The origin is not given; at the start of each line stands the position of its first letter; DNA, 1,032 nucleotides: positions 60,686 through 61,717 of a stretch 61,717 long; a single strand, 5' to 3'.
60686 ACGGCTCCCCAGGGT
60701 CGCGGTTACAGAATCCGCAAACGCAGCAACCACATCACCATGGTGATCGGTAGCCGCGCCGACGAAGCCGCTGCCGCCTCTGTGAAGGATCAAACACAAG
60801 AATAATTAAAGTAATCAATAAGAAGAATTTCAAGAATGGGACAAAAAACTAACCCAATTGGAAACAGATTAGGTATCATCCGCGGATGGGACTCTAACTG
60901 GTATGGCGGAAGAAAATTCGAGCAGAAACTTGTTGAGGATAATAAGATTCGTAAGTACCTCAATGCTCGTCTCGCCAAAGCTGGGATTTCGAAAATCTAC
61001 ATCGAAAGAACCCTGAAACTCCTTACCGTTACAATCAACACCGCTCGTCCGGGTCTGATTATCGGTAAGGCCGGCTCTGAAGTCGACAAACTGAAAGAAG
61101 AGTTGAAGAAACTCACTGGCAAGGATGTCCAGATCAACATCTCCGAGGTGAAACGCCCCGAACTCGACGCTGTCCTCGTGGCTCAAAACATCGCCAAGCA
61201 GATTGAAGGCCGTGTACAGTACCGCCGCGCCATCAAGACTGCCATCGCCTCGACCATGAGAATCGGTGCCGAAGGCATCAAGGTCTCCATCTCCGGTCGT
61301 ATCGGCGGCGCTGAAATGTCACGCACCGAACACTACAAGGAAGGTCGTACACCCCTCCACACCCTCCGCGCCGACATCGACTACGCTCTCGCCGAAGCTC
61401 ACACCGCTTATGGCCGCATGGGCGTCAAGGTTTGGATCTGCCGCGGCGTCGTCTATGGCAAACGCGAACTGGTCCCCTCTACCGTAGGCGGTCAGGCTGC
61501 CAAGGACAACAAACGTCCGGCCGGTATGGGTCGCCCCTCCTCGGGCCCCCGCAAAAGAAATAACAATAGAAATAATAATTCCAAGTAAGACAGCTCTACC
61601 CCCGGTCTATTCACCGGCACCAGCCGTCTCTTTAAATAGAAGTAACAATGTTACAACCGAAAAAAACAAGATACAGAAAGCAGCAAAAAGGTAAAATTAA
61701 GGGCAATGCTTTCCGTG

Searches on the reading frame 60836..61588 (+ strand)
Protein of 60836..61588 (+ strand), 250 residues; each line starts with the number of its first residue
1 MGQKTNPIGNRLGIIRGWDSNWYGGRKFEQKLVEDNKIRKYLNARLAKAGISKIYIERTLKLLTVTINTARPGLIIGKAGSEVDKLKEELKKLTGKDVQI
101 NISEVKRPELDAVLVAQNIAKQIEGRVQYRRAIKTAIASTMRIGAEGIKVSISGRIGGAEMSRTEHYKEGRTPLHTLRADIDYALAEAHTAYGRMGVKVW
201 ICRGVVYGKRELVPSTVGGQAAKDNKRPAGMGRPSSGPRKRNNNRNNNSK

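Call 87: search_protein_families(library=pfam, proteins=[window:60836-61588:+], max_evalue=0.0001)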
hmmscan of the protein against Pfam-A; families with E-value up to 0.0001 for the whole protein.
window:60836-61588:+ (250 aa): 3 families
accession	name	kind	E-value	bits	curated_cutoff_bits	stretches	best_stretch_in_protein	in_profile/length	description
PF00189.25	Ribosomal_S3_C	-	3.2e-35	121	34.1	1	119-201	1-83/83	Ribosomal protein S3, C-terminal domain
PF07650.23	KH_2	-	1e-19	70.6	22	1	37-110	1-78/78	KH domain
PF05316.17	VAR1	-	8.8e-07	29.6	33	0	82-202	45-193/195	Mitochondrial ribosomal protein (VAR1)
